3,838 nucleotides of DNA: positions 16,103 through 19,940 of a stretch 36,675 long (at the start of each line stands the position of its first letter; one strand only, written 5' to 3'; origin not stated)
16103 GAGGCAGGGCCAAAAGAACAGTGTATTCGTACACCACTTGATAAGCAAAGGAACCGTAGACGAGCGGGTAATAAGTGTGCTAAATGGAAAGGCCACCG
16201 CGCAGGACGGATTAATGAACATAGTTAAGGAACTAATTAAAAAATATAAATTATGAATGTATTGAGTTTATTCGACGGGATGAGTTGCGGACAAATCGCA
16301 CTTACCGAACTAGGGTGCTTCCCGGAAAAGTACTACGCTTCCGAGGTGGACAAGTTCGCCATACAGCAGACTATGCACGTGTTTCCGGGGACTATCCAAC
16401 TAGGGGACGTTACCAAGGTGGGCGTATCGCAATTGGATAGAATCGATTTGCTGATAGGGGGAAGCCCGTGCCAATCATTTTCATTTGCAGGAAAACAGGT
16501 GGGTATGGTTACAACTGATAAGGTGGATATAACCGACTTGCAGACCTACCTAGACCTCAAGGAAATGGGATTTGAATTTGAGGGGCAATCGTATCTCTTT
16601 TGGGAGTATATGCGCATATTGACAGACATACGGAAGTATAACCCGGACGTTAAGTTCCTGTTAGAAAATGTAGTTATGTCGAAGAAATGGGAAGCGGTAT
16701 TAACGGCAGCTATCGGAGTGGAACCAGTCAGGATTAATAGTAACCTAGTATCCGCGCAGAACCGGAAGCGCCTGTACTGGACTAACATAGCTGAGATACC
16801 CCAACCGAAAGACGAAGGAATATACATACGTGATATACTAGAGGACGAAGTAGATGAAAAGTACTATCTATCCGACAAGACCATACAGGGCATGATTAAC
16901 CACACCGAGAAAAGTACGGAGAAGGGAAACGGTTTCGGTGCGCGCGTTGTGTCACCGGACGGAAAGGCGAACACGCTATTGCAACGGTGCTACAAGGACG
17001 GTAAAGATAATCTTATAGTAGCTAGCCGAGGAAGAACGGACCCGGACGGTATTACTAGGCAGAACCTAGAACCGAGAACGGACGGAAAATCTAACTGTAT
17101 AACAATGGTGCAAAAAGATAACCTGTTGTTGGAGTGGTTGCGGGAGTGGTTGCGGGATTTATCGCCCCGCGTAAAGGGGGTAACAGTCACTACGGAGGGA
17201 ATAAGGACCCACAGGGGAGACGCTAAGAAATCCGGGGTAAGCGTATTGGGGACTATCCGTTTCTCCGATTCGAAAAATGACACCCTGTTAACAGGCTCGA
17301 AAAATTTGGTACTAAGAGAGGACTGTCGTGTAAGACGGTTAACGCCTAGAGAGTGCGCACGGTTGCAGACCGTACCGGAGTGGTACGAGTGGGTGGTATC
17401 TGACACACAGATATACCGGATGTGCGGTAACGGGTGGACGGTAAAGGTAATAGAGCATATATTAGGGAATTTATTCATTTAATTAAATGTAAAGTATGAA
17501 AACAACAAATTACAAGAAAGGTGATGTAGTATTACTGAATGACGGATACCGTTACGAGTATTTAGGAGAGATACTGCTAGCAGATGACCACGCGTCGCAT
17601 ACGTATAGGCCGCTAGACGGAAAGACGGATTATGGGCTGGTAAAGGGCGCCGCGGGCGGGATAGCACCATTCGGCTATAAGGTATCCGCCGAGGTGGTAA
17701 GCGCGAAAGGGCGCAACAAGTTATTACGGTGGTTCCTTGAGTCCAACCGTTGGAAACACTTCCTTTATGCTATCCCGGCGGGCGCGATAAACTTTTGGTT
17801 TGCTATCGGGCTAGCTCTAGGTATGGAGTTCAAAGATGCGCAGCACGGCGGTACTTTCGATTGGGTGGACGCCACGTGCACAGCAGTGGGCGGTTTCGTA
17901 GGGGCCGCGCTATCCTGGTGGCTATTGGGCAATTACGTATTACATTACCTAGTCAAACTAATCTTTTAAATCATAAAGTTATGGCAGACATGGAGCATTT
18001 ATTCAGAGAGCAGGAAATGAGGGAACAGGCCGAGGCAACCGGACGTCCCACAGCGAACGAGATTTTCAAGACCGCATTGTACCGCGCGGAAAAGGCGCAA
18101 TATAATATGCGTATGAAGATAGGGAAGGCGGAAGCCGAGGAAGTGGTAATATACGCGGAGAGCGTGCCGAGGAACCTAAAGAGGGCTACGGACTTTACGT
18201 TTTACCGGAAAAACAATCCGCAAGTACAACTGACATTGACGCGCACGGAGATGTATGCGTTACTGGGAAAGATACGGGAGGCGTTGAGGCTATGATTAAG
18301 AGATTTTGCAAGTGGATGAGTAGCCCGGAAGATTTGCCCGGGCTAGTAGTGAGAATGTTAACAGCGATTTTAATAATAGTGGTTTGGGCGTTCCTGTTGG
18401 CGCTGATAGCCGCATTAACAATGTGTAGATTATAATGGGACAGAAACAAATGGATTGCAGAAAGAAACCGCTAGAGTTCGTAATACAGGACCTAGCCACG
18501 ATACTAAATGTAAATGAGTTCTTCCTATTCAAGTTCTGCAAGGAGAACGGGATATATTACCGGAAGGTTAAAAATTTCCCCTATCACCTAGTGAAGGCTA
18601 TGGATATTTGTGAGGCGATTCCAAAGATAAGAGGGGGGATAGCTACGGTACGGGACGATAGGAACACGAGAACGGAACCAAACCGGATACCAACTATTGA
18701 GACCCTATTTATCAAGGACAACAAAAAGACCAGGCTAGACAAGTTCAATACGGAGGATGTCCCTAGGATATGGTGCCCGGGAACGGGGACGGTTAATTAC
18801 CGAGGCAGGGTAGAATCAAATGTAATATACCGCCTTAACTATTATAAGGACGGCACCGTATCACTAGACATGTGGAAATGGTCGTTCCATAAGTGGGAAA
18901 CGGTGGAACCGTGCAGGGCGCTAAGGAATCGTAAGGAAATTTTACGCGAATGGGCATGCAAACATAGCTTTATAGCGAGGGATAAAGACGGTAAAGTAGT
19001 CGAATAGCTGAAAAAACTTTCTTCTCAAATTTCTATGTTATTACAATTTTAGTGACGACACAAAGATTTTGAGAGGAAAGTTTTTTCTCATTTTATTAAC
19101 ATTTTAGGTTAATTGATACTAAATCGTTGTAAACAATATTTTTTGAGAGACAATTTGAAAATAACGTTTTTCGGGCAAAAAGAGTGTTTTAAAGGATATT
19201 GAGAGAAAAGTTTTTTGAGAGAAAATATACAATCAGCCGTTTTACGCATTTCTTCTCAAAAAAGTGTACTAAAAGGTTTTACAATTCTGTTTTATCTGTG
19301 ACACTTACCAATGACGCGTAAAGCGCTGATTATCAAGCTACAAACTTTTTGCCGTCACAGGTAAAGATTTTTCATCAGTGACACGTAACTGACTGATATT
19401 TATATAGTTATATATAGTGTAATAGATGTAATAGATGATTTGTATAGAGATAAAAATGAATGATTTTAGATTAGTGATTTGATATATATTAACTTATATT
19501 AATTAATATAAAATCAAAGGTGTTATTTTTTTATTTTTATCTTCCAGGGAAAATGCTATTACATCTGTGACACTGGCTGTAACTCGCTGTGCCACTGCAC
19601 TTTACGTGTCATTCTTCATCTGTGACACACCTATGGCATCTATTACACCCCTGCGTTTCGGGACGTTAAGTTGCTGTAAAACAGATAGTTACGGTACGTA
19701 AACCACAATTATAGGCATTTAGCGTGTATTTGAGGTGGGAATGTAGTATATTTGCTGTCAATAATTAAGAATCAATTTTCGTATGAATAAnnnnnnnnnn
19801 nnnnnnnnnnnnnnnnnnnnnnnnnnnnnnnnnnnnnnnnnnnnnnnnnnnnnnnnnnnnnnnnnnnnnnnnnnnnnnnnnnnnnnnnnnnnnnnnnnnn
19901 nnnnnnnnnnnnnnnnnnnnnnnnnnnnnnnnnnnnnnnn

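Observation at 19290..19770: Copy B of the element, directly upstream of terS and the late arm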

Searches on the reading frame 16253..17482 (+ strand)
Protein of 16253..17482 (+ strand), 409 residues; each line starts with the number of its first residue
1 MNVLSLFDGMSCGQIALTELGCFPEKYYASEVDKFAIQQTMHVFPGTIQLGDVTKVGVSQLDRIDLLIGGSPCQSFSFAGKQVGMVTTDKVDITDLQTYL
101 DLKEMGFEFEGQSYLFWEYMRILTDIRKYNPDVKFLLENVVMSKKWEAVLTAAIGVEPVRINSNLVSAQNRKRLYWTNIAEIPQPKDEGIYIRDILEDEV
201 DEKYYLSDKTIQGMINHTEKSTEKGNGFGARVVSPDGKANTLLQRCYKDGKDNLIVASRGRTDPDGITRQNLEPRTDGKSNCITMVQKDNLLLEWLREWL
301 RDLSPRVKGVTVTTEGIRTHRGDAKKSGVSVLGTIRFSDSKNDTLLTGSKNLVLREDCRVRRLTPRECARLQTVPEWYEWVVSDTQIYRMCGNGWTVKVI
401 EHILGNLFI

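Call 7: search_protein_families(library=phrogs, proteins=[window:16253-17482:+])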
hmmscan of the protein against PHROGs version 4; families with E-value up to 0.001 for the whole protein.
window:16253-17482:+ (409 aa): 10 families
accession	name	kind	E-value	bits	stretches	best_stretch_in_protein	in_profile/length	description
phrog_116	-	other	1.1e-64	220.1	1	1-407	208-489/779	DNA methyltransferase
phrog_17284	-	unknown function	5.2e-23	82.6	2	353-407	151-210/245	-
phrog_16427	-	other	4.1e-15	57.1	1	343-403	99-164/235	DNA methyltransferase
phrog_363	-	other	5.5e-15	56.3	1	1-181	54-216/327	DNA methyltransferase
phrog_16528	-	other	2.4e-11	44.6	1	351-405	161-215/236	DNA methyltransferase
phrog_26324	-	other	1e-08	36.4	1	339-404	126-200/210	DNA methyltransferase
phrog_13621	-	unknown function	1.4e-05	26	1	351-399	45-100/121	-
phrog_5999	-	other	0.00012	23.1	1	40-82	42-87/109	DNA methyltransferase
phrog_8411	-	unknown function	0.00019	22.2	1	354-393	160-205/206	-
phrog_864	-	DNA, RNA and nucleotide metabolism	0.00059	19.4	0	319-395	959-1039/1064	DNA primase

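Call 84: search_protein_families(library=pfam, proteins=[window:16253-17482:+], max_evalue=0.001)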
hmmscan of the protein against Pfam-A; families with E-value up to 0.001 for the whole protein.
window:16253-17482:+ (409 aa): 1 family
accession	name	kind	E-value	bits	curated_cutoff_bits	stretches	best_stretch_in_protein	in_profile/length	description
PF00145.23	DNA_methylase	-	7e-37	128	22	1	1-407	1-322/324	C-5 cytosine-specific DNA methylase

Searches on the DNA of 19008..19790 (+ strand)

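Call 9: search_dna_similar(query=window:19008-19790:+, collection=phages, mode=distant)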
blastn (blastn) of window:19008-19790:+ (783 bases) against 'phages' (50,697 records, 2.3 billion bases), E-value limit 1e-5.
Records with a match: 9; places in all: 18; records where one place covers at least 80% of the query: 4.
Best place of each record, by identity: 60-80% 9.
By first word of the organism name: Bacteroides 8; Bacteriophage 1.
By host as written in the record: Bacteroides caccae DA679 5; Bacteroides caccae DA669 3; - 1.
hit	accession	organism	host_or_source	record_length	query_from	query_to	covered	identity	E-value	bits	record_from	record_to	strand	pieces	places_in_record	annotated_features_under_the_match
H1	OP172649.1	Bacteroides phage BC679P3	Bacteroides caccae DA679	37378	6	783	99%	66.1%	4e-43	181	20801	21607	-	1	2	hypothetical protein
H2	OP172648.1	Bacteroides phage BC679P2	Bacteroides caccae DA679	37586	6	769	98%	66.1%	2e-46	192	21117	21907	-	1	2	none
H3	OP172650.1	Bacteroides phage BC679P4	Bacteroides caccae DA679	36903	6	769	98%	65.2%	3e-37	161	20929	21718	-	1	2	none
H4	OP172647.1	Bacteroides phage BC679P1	Bacteroides caccae DA679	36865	6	769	98%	64.9%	6e-34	150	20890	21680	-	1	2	none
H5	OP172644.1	Bacteroides phage BC669P1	Bacteroides caccae DA669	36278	53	769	66%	70.9%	8e-33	217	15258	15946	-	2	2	none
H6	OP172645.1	Bacteroides phage BC669P2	Bacteroides caccae DA669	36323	6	783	44%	75.0%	3e-13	212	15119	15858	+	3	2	hypothetical protein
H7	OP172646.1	Bacteroides phage BC669P3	Bacteroides caccae DA669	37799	304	769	34%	74.9%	1e-17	166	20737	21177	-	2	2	none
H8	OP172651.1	Bacteroides phage BC679P5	Bacteroides caccae DA679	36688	290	450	21%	73.9%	3e-18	99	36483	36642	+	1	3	none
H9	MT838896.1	Bacteriophage sp.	human fecal samples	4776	356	429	9%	77.9%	3e-6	59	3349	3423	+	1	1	record has no annotation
